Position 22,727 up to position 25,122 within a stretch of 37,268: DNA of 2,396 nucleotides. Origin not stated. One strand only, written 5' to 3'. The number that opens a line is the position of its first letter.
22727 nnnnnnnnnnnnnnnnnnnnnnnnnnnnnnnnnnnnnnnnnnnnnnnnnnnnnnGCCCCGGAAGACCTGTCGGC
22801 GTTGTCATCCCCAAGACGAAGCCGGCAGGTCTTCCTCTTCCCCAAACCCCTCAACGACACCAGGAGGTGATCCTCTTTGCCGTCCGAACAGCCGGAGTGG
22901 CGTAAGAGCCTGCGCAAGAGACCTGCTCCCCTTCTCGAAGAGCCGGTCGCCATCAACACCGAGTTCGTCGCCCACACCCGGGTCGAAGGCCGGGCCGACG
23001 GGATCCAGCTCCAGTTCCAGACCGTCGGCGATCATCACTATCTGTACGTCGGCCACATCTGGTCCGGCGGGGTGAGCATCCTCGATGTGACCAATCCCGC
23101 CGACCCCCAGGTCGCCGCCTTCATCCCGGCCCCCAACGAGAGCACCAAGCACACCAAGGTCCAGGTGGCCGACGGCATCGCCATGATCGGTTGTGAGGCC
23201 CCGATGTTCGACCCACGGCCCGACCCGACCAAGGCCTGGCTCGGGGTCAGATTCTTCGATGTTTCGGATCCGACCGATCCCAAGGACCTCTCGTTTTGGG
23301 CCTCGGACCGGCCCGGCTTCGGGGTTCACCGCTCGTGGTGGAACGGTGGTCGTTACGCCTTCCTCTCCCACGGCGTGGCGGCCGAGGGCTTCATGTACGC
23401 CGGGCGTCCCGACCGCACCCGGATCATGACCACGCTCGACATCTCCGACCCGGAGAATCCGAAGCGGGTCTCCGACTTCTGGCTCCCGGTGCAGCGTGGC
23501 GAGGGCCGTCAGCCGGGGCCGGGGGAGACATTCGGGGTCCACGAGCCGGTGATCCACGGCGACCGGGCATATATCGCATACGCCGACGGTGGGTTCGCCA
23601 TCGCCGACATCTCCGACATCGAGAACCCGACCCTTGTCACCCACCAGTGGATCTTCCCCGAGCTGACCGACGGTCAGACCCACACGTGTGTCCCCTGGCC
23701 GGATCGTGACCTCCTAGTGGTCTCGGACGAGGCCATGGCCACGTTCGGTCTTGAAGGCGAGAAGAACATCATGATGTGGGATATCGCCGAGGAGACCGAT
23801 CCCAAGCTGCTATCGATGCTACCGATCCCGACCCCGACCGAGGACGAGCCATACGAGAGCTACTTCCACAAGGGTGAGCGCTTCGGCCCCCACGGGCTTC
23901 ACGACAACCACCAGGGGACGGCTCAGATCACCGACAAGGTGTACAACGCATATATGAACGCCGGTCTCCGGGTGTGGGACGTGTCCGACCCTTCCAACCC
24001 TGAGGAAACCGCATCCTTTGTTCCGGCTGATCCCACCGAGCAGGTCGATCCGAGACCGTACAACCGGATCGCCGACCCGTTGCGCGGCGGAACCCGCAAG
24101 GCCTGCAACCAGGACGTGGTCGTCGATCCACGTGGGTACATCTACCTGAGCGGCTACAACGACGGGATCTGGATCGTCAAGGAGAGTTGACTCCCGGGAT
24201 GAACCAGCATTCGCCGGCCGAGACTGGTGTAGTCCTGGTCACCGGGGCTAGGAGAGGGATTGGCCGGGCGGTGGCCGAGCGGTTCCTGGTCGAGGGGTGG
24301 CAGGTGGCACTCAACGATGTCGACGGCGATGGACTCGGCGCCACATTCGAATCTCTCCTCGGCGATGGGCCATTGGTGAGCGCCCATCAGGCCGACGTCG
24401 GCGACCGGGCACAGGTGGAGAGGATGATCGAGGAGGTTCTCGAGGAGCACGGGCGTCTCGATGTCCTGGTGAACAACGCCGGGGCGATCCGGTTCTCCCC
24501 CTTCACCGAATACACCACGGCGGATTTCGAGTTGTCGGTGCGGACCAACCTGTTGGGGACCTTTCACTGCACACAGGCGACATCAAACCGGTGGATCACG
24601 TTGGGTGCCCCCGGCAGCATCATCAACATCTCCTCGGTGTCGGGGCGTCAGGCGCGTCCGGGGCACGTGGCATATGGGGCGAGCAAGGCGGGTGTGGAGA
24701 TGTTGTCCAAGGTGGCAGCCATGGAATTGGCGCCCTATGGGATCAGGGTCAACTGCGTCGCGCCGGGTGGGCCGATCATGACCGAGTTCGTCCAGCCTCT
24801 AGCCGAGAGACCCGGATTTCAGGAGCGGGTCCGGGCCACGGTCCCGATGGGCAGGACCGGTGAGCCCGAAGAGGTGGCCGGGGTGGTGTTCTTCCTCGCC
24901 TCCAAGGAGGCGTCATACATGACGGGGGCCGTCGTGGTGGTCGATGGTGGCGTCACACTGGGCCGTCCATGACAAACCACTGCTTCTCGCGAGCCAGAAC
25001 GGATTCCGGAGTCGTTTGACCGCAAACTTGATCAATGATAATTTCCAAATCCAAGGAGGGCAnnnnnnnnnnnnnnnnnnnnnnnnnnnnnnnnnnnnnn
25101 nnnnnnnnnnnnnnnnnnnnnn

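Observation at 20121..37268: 17-kb candidate catabolic island built around three cytoplasmic LVIVD beta-propeller paralogs; pathway not recognisable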

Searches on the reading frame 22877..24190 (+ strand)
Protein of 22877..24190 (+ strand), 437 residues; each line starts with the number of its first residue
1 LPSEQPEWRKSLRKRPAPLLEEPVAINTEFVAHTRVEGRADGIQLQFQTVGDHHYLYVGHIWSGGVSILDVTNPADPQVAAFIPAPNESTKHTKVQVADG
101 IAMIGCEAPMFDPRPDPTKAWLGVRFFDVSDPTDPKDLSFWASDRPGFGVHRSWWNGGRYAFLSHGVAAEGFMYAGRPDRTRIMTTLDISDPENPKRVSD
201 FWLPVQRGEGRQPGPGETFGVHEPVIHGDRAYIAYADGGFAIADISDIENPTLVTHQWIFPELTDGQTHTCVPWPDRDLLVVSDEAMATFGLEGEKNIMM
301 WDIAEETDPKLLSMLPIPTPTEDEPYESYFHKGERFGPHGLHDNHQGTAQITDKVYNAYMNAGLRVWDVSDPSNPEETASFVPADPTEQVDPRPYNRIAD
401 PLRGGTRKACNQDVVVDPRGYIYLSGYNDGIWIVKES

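Call 3: search_protein_families(library=pfam, proteins=[window:22877-24190:+], max_evalue=0.01)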
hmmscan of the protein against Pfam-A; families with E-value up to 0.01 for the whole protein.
window:22877-24190:+ (437 aa): 1 family
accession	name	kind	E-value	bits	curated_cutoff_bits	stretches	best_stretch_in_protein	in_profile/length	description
PF08309.17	LVIVD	-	3e-13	49.3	20.2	1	226-254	9-37/42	LVIVD repeat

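Call 7: search_protein_families(library=ncbifam, proteins=[window:22877-24190:+], max_evalue=0.001)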
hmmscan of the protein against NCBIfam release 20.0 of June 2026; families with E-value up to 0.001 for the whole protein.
window:22877-24190:+ (437 aa): 3 families
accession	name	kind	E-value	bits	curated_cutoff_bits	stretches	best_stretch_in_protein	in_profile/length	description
TIGR04312.1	choice_anch_B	subfamily_domain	4.6e-08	32.7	100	1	53-261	142-328/364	choice-of-anchor B family protein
NF038117.1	choice_anch_I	subfamily_domain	1.2e-05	24.4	300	0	45-103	384-440/458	choice-of-anchor I family protein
NF052453.1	MthilOxMtoX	equivalog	0.00032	19.3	650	0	356-379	305-328/408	methanethiol oxidase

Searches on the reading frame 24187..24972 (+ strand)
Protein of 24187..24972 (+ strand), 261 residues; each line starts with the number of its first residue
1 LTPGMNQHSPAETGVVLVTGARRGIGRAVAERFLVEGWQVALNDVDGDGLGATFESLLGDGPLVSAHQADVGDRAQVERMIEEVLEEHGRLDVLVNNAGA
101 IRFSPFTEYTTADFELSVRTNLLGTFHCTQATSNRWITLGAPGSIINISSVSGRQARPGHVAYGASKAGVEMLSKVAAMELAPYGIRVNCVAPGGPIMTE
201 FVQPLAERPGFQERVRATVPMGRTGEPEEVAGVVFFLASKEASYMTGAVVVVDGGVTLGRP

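Call 3: search_protein_families(library=pfam, proteins=[window:24187-24972:+], max_evalue=0.01)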
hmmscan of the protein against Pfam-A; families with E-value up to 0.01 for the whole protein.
window:24187-24972:+ (261 aa): 4 families
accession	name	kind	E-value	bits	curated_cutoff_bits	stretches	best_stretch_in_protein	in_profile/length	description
PF13561.12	adh_short_C2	-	3.3e-67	227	27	1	20-257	1-236/236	Enoyl-(Acyl carrier protein) reductase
PF00106.31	adh_short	-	8.8e-55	185.7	26.6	1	15-206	2-191/195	short chain dehydrogenase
PF08659.16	KR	-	1e-11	45.6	22.6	1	14-171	1-157/180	KR domain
PF01370.27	Epimerase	-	0.00098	19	20.9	1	16-133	1-103/240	NAD dependent epimerase/dehydratase family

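Call 7: search_protein_families(library=ncbifam, proteins=[window:24187-24972:+], max_evalue=0.001)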
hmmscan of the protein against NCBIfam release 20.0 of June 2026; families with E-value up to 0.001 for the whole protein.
window:24187-24972:+ (261 aa): 234 families (the best 25 are shown)
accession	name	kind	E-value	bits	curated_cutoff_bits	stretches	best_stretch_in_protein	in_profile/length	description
NF005559.1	PRK07231.1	subfamily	1.3e-68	231.2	215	1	15-257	6-248/249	glucose 1-dehydrogenase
NF004198.0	PRK05653.1-3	equivalog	1.5e-63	214.6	296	1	14-257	8-247/248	3-oxoacyl-ACP reductase FabG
NF005067.0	PRK06484.1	equivalog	9e-63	212.6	713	1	11-257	271-512/524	short chain dehydrogenase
TIGR01830.1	3oxo_ACP_reduc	equivalog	1.4e-61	208.2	297.75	1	16-256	1-238/239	3-oxoacyl-[acyl-carrier-protein] reductase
NF052558.1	MBtsdlDhBudC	equivalog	6.3e-61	206.1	270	1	15-257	5-242/250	meso-2,3-butanediol dehydrogenase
NF009466.0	PRK12826.1-2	subfamily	1.1e-59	201.9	222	1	13-256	3-244/248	3-oxoacyl-ACP reductase FabG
NF009468.0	PRK12826.1-4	equivalog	1.9e-59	201.4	318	1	14-258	8-249/256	SDR family oxidoreductase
NF004791.0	PRK06138.1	equivalog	6.5e-58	196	312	1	15-257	7-250/252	SDR family oxidoreductase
NF005893.0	PRK07856.1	equivalog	4.4e-56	190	255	1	13-255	9-240/255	SDR family oxidoreductase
NF004778.0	PRK06124.1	equivalog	4e-55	187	303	1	13-257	11-253/256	SDR family oxidoreductase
NF004197.0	PRK05653.1-1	equivalog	1.1e-53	182.4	332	1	13-257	7-247/249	3-oxoacyl-ACP reductase FabG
NF009384.0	PRK12743.1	equivalog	1.8e-53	181.4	264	1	13-259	6-250/258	SDR family oxidoreductase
NF005309.0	PRK06841.1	subfamily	1.5e-52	178.7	286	1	12-258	14-254/255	GolD/DthD family dehydrogenase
TIGR02415.1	23BDH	subfamily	6e-52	176.6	304.35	1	15-256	2-251/254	acetoin reductase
TIGR04316.1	dhbA_paeA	equivalog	7.7e-52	176.3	300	1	16-259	1-250/250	2,3-dihydro-2,3-dihydroxybenzoate dehydrogenase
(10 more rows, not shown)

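Call 81: search_solved_structures(query=window:24199-24969:+, max_evalue=1e-45)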
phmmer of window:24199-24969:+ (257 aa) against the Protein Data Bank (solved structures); distinct sequences matched with E-value up to 1e-45: 1.
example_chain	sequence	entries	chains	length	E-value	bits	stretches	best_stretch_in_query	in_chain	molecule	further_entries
4nbu_A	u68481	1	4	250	9.4e-48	165.8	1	7-253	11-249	3-oxoacyl-(Acyl-carrier-protein) reductase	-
